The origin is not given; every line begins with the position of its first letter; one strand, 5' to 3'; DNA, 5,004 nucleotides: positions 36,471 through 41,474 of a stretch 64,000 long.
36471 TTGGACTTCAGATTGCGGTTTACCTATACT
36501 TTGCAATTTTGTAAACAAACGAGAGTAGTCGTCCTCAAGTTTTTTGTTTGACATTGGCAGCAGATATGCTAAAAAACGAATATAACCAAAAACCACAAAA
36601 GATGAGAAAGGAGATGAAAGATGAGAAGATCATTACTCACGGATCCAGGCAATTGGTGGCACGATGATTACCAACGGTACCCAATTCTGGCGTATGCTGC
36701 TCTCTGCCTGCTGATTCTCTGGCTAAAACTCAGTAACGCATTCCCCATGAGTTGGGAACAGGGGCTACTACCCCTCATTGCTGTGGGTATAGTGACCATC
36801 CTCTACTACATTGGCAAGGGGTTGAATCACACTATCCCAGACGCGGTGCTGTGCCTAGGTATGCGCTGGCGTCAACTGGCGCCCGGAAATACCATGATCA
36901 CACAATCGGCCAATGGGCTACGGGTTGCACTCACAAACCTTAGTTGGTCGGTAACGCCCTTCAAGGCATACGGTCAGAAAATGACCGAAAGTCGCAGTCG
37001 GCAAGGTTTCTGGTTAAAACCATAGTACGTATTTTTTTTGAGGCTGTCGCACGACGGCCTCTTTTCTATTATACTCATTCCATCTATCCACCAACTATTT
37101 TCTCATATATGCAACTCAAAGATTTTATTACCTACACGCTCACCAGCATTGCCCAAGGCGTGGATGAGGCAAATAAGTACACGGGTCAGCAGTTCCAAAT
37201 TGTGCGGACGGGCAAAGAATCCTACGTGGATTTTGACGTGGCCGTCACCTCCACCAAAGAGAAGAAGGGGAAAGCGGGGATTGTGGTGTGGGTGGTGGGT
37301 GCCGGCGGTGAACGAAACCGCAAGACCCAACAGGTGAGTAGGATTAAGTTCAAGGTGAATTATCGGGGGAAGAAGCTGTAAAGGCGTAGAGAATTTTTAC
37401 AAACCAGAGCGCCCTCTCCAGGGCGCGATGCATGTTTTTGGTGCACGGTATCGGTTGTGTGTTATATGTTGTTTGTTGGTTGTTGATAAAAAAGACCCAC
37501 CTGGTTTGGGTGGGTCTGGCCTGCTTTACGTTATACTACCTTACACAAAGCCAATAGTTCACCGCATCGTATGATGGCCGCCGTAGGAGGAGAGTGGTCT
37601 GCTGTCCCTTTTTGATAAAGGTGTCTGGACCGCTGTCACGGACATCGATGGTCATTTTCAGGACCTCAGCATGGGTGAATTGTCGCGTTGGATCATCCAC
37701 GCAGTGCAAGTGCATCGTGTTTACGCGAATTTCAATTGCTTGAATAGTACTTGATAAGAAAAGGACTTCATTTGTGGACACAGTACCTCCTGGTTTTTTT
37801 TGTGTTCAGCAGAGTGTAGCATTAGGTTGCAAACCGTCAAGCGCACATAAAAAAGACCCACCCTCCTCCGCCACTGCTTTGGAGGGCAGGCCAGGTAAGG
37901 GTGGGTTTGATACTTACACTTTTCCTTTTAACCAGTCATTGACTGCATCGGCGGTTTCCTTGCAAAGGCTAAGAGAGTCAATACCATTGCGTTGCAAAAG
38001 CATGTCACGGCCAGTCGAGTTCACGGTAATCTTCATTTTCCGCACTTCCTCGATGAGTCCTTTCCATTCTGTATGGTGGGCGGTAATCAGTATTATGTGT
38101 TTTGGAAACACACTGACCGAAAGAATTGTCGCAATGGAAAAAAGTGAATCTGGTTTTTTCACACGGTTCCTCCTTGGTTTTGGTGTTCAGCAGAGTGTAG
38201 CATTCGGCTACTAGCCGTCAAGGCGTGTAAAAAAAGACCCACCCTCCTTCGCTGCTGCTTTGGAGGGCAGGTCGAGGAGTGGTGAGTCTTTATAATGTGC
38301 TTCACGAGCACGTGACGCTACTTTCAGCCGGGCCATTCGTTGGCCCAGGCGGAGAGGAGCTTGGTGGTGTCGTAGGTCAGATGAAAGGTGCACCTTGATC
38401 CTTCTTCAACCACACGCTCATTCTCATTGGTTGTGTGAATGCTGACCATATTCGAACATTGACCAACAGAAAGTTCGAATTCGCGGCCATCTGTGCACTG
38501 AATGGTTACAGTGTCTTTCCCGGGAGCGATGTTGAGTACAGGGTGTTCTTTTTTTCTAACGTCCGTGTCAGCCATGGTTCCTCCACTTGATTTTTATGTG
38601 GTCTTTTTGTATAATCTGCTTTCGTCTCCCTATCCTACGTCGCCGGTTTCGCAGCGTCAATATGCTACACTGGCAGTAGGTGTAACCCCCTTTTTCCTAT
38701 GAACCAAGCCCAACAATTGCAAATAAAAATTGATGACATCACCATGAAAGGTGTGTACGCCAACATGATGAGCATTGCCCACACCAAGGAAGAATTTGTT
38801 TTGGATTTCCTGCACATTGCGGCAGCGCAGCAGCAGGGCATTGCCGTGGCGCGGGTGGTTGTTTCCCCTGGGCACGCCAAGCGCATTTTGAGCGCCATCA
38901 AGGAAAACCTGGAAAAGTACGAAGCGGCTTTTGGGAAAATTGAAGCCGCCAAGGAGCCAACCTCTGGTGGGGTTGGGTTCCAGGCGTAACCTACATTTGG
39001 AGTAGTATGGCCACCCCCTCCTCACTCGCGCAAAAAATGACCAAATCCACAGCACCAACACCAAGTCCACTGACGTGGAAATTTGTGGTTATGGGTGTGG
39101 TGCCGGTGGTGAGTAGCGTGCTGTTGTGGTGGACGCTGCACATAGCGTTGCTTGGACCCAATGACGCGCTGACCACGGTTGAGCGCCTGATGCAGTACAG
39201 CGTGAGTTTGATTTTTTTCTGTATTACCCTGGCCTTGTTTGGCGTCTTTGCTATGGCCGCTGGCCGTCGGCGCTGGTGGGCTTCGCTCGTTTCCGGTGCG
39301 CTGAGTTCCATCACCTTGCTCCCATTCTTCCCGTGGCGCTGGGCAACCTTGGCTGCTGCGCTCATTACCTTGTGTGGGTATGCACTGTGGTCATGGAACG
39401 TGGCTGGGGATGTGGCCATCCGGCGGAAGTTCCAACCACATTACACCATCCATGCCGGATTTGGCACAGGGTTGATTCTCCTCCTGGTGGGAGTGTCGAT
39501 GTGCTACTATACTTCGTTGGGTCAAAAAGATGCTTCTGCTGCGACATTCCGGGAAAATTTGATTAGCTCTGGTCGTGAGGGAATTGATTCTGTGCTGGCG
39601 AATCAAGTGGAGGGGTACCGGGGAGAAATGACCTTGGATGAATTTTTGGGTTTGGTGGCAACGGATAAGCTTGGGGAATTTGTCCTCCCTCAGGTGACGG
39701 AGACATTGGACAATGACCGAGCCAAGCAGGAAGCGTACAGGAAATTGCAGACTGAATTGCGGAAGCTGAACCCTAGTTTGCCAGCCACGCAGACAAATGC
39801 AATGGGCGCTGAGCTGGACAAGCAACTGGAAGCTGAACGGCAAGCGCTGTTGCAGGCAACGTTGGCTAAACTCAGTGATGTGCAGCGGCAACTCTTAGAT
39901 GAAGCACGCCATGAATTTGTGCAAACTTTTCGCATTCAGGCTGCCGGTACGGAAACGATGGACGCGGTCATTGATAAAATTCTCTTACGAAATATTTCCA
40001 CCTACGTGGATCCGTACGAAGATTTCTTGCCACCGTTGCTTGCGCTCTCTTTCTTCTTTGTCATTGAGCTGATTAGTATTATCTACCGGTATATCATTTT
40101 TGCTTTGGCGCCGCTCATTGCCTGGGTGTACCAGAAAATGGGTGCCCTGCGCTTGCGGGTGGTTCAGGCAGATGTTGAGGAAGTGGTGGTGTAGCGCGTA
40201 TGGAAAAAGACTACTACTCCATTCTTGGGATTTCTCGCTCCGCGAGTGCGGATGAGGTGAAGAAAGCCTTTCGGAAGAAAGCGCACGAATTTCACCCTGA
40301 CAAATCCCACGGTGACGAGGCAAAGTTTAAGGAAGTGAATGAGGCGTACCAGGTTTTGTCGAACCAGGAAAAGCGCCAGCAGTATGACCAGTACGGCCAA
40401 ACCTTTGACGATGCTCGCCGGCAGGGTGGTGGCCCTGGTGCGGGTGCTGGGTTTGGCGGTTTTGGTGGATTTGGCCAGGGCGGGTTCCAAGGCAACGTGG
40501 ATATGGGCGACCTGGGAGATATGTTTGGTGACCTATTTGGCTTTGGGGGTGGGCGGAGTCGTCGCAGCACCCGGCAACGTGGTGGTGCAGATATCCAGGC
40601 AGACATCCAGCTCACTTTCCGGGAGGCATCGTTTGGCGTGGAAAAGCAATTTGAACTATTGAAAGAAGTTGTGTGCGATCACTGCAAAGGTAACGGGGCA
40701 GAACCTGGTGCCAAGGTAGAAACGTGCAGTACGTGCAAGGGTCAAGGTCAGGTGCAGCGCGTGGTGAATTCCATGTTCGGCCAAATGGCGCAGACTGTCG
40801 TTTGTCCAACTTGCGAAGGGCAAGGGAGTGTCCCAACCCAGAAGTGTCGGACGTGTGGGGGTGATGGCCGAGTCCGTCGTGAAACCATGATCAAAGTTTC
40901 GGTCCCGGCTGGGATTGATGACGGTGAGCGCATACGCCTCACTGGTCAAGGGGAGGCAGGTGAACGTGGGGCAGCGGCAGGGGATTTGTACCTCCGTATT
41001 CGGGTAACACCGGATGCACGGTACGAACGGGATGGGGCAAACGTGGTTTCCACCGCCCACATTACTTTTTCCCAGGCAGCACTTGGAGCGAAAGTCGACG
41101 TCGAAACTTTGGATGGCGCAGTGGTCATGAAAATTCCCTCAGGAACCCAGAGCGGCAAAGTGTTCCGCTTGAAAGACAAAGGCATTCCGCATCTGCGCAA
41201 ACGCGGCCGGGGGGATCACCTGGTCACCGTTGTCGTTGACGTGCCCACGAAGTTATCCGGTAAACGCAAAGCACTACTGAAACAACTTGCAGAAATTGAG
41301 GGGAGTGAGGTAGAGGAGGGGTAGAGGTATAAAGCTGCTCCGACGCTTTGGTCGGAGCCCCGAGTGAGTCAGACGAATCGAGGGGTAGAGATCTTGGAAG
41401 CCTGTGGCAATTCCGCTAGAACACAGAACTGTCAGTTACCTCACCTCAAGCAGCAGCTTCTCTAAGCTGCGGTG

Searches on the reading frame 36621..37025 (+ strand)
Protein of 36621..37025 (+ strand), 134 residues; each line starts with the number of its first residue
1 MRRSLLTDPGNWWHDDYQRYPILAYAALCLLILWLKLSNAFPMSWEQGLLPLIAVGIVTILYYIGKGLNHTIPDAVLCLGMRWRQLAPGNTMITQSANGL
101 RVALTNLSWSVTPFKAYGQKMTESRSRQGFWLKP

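Call 36: search_protein_families(library=pfam, proteins=[window:36621-37025:+], max_evalue=0.01)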
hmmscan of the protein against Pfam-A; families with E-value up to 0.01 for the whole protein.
window:36621-37025:+ (134 aa): 1 family
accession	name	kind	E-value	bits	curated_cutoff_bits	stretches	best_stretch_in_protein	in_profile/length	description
PF05699.19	Dimer_Tnp_hAT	-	0.0076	16.5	21.4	0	7-32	18-43/84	hAT family C-terminal dimerisation region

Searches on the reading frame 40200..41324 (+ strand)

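Call 36: search_protein_families(library=pfam, proteins=[window:40200-41324:+], max_evalue=0.01)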
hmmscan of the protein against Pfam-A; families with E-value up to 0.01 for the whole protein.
window:40200-41324:+ (374 aa): 5 families
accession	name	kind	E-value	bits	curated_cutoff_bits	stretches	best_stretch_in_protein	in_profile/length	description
PF01556.23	DnaJ_C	-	3.5e-48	163.9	26.6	1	132-349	1-152/152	DnaJ C terminal domain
PF00226.36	DnaJ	-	1.2e-23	83.4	27.8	1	4-63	1-63/63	DnaJ domain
PF00684.25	DnaJ_CXXCXGXG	-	1.3e-15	57.8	32.7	1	159-223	1-65/65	DnaJ central domain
PF17302.8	DUF5351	-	0.0018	18.9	27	0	174-184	18-28/29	Family of unknown function (DUF5351)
PF15777.11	Anti-TRAP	-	0.0042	17.5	32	0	174-217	11-48/59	Tryptophan RNA-binding attenuator protein inhibitory protein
